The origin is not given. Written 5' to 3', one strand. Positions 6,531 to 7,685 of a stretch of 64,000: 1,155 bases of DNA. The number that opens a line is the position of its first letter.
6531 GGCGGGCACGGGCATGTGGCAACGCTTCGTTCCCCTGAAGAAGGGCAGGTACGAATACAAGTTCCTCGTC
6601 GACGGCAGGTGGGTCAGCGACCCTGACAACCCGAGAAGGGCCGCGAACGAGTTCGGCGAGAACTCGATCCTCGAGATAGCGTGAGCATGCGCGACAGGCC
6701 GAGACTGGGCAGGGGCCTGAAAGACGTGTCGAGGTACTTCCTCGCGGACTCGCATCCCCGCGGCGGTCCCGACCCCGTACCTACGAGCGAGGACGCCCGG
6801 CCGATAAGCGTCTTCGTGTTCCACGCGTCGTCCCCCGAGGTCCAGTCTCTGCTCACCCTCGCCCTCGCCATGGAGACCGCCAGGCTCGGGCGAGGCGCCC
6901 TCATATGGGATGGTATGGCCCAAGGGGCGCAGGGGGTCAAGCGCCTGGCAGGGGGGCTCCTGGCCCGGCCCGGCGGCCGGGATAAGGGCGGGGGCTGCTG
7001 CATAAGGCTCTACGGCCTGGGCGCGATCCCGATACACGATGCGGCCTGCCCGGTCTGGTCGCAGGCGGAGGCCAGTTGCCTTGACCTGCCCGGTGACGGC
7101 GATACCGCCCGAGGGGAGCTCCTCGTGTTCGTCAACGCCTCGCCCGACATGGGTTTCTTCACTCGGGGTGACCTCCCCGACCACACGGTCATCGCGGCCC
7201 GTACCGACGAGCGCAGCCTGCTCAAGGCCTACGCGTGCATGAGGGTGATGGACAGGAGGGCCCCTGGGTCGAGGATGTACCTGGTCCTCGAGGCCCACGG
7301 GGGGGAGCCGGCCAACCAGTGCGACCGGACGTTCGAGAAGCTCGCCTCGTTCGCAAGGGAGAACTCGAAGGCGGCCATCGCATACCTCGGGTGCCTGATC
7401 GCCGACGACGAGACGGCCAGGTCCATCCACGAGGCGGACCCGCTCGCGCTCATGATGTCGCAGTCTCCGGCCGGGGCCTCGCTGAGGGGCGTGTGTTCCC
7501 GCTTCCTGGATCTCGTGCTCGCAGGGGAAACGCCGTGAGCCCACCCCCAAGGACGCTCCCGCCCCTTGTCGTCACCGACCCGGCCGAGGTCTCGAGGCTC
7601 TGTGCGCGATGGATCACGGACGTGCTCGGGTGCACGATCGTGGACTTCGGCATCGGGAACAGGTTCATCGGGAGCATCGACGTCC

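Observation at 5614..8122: Three-gene coupled operon: ParA-type ATPase fused to a CBM48 glycogen-binding domain, a Walker-A-less ParA paralogue and an unknown 196-aa protein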

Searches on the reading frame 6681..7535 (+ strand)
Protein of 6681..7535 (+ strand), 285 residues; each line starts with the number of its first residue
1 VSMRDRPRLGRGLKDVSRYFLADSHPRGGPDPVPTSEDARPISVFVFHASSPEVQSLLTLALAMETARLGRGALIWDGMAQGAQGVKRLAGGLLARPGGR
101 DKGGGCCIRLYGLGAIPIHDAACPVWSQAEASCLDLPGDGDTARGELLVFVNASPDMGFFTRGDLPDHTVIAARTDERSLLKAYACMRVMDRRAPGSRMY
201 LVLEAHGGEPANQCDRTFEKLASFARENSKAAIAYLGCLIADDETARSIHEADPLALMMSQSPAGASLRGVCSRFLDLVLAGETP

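Call 7: search_protein_families(library=pfam, proteins=[window:6681-7535:+], max_evalue=1)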
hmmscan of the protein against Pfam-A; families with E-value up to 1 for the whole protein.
window:6681-7535:+ (285 aa): 0 families

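Call 8: search_protein_families(library=ncbifam, proteins=[window:6681-7535:+], max_evalue=1)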
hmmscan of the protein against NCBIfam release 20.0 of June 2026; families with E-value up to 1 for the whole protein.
window:6681-7535:+ (285 aa): 0 families

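Call 10: search_protein_families(library=padloc, proteins=[window:6681-7535:+], max_evalue=1)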
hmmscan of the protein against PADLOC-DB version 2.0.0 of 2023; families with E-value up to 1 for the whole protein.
window:6681-7535:+ (285 aa): 0 families

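Call 13: find_homologous_proteins(query=window:6681-7535:+)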
Query window:6681-7535:+ (285 aa): 1 proteins with E <= 0.001 among 4320 candidates.
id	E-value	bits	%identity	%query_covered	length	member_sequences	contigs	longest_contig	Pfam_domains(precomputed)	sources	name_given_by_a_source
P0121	3.9e-187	638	100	100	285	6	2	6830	-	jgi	-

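Call 29: search_solved_structures(query=A1, max_evalue=10, show_alignments=2)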
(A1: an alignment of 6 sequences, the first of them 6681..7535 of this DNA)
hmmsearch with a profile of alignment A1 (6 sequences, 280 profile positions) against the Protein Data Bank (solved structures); distinct sequences matched with E-value up to 10: 7.
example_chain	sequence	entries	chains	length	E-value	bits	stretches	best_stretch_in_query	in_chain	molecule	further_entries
8pb9_A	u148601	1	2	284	3.1e-10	43.1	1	55-251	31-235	Antiactivator FleN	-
8p53_A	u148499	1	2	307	3.8e-10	42.8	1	55-251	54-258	Antiactivator FleN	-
4rz3_A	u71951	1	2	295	4.4e-10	42.6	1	162-267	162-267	Site-determining protein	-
5j1j_A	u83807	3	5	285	7e-10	41.9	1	55-251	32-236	Site-determining protein | Transcriptional antiactivator FleN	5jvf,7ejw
4rz2_A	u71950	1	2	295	7.3e-10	41.9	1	162-267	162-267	Site-determining protein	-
1hyq_A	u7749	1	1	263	0.052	16.1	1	227-269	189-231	CELL DIVISION INHIBITOR (MIND-1)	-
6z0p_A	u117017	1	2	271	0.054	16.1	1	39-80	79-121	BceF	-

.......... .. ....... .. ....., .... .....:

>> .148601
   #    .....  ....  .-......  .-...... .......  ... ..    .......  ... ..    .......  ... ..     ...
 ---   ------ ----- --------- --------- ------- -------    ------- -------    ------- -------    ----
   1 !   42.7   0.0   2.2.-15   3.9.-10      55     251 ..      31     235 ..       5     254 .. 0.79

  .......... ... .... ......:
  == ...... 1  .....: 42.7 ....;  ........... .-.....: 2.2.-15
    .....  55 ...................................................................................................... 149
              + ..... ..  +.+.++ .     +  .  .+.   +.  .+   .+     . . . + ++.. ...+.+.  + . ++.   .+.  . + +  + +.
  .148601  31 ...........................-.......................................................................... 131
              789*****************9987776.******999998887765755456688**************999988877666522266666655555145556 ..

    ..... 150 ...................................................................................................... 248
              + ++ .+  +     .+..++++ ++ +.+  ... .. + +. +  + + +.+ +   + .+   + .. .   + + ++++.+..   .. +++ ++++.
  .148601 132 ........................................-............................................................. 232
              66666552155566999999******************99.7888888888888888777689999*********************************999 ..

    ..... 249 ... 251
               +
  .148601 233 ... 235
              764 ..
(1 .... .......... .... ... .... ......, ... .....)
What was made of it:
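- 6681..7538 (+): Gene 2: a P-loop-less FlhG/MinD-fold pseudo-ATPase (285 aa). The GTG start overlaps gene 1's stop; an alternative ATG lies at 6687. The family profile matches FleN/FlhG at 3e-10 in the PDB (call 29).
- On MinD/FlhG ATPases (gene 2): The profile matches FleN/FlhG at 3e-10 (call 29).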

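Call 63: list_cluster_members(proteins=[L001:7074-7934:+, L003:7080-7916:+, L005:7083-7904:+, L006:7158-7991:+, L007:7070-7990:+, L008:7413-8984:+, L005:7915-8490:+, L006:7991-8635:+, L007:7993-8640:+, window:6681-7535:+])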
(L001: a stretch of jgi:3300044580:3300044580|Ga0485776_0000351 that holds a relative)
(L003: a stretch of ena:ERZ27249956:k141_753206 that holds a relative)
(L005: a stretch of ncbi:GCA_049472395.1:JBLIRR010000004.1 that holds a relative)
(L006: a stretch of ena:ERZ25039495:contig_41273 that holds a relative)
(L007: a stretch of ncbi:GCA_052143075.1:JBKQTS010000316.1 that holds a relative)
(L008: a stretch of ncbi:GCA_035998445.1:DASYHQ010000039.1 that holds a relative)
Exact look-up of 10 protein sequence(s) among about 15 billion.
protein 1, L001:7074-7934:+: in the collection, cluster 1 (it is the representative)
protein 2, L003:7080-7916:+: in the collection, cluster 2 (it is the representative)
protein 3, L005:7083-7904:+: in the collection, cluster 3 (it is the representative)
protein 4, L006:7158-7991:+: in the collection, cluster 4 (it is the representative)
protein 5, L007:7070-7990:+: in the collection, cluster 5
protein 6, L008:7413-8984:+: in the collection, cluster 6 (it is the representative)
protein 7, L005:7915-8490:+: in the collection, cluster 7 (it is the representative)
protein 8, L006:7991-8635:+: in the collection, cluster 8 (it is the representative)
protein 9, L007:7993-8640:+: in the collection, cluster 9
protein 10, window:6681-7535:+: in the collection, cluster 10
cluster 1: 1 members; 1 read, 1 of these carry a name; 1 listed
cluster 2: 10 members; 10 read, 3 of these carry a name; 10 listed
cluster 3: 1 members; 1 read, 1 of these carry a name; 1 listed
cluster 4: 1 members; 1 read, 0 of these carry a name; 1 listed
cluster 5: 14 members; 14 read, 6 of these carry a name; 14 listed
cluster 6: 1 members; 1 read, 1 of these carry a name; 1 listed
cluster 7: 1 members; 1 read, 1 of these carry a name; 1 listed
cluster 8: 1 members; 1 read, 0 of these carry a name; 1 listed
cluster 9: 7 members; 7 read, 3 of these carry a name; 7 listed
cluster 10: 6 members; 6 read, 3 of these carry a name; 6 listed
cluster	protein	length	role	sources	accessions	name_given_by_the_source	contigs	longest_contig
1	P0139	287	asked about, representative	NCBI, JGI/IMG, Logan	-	hypothetical protein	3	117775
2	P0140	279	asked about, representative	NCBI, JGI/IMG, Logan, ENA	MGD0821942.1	MAG: hypothetical protein ABSA71_14490 [Desulfomonilia bacterium] | hypothetical protein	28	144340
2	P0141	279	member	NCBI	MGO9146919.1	MAG: MinD/ParA family protein [Desulfomonilia bacterium]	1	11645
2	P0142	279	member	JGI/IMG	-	hypothetical protein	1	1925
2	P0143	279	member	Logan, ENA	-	-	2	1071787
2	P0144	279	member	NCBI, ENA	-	-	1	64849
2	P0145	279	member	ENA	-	-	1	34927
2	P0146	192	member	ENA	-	-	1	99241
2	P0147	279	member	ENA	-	-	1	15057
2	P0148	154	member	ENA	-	-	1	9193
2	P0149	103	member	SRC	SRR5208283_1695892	-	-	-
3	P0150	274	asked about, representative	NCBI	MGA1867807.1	MAG: MinD/ParA family ATP-binding protein [bacterium]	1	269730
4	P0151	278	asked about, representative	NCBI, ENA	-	-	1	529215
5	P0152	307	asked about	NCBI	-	-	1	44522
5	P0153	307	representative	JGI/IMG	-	MinD-like ATPase involved in chromosome partitioning or flagellar assembly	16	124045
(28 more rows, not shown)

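Call 70: predict_structure(alignment_id=A5)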
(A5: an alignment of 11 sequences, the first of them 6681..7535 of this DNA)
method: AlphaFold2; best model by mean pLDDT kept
length: 285 residues; sequences in the alignment: 11
mean_pLDDT: 70.2   pTM: 0.76
mean pLDDT of the five models: 70.2, 69.9, 66.4, 66.2, 66.1
residues with pLDDT >= 90: 45; 70-90: 128; 50-70: 36; < 50: 76
segments of 3 or more residues with pLDDT < 50: 1-38, 98-104, 123-144, 160-163, 283-285
pLDDT, mean of each block of 10 residues (from residue 1): 36 42 39 44 87 91 84 79 72 58 60 73 46 44 63 66 71 92 87 85 80 86 82 87 84 68 84 89 47
secondary structure, 60 per line:
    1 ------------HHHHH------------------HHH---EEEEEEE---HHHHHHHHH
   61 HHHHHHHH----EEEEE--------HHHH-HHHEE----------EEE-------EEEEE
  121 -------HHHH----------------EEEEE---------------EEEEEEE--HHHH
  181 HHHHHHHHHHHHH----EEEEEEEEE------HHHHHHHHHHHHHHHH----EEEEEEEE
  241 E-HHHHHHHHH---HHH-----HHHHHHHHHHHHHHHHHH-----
elements in order: H13-17 E42-48 H52-68 E73-77 H86-89 E106-108 E116-120 H128-131 E148-152 E168-174 H177-193 E198-206 H213-228 E233-241 H243-251 H263-280
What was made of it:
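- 6696..6746 (+): N-terminal peptide of gene 2 (aa 6-22, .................), a ParB-like putative ParA-binding and activating motif within a disordered 38-aa tail. Residues 1-38 have pLDDT below 50 (call 70).
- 6822..6848 (+): Degenerate P-loop of gene 2 (aa 48-56, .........). Neither the signature lysine nor the Walker A lysine is present. It lies between strand 42-48 and helix 52-68 of the model (call 70).
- On MinD/FlhG ATPases (gene 2): The protein ends 5 residues after the last helix of the fold (263-280), so no extra segment is seen (call 70).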

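Call 72: fold_search(model_id=the predicted structure, library=pdb)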
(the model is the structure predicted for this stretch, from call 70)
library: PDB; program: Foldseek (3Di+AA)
matches with E <= 10: 1746; with E <= 0.001: 121
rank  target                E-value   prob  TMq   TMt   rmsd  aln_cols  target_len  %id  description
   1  4rz2_B                4.5e-11  1.00  0.59  0.65   6.1       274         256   15  Crystal structure of the MinD-like ATPase FlhG (released 2015-03-04)
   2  4rz3_A                9.3e-11  1.00  0.59  0.68   4.4       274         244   15  Crystal structure of the MinD-like ATPase FlhG (released 2015-03-04)
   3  4rz2_A                2.7e-10  1.00  0.60  0.65   4.9       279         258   16  Crystal structure of the MinD-like ATPase FlhG (released 2015-03-04)
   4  8p53_A                6.7e-10  1.00  0.61  0.65   4.6       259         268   17  Cryo-EM structure of the c-di-GMP-free FleQ-FleN master regulator complex of P. aeruginosa (released 2023-12-13)
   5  5j1j_A                2.7e-09  1.00  0.63  0.65   4.6       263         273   17  Structure of FleN-AMPPNP complex (released 2017-03-29)
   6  8pb9_A                1.5e-08  1.00  0.53  0.57   6.9       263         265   16  Cryo-EM structure of the c-di-GMP-bound FleQ-FleN master regulator complex from Pseudomonas aeruginosa (released 2023-12-13)
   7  1hyq                  1.6e-08  1.00  0.59  0.71   4.0       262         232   12  MIND BACTERIAL CELL DIVISION REGULATOR FROM A. FULGIDUS (released 2001-03-14)
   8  2bek_A                1.7e-08  1.00  0.53  0.61   6.2       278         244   13  Structure of the bacterial chromosome segregation protein Soj (released 2005-01-12)
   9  7ejw_B                1.8e-08  1.00  0.62  0.66   4.5       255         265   16  Crystal structure of FleN in complex with FleQ AAA+ doamain (released 2021-12-22)
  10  2bek_B                2.2e-08  1.00  0.52  0.59   6.3       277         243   13  Structure of the bacterial chromosome segregation protein Soj (released 2005-01-12)
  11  5j1j_B                2.4e-08  1.00  0.63  0.71   4.4       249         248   15  Structure of FleN-AMPPNP complex (released 2017-03-29)
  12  7ejw_A                5.3e-08  1.00  0.61  0.63   4.6       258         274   16  Crystal structure of FleN in complex with FleQ AAA+ doamain (released 2021-12-22)
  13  4v03_A                1.1e-07  1.00  0.57  0.68   4.4       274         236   12  MinD cell division protein, Aquifex aeolicus (released 2015-01-14)
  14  4v02_A                1.6e-07  1.00  0.59  0.67   4.5       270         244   14  MinC:MinD cell division protein complex, Aquifex aeolicus (released 2015-01-14)
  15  4v02_B                1.7e-07  1.00  0.61  0.70   4.4       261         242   15  MinC:MinD cell division protein complex, Aquifex aeolicus (released 2015-01-14)
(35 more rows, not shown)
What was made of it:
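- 6681..7538 (+): The AF2 model has pTM 0.76, and Foldseek gives FlhG at 4.5e-11 followed by FleN, MinD and Soj (calls 70, 72).
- On MinD/FlhG ATPases (gene 2): Foldseek gives FlhG at 4.5e-11 with probability 1.00 (call 72).
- Closest known: FlhG / FleN. Same: They are the best sequence-profile and structural matches of gene 2 (calls 29, 72).
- Checked: The MinD-like fold of gene 2 is confirmed by sequence profile (FleN/FlhG, E 3e-10, call 29) and by structure (Foldseek, FlhG 4rz2, E 4.5e-11, call 72).
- Tried and rejected: The PDB profile search and the fold search settled the question (calls 29, 72).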

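Call 76: search_dna_similar(query=window:6681-7535:+, collection=plasmids, mode=protein, max_evalue=0.001, max_rows=10)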
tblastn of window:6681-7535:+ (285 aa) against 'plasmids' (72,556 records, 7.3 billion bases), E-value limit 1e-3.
No match.
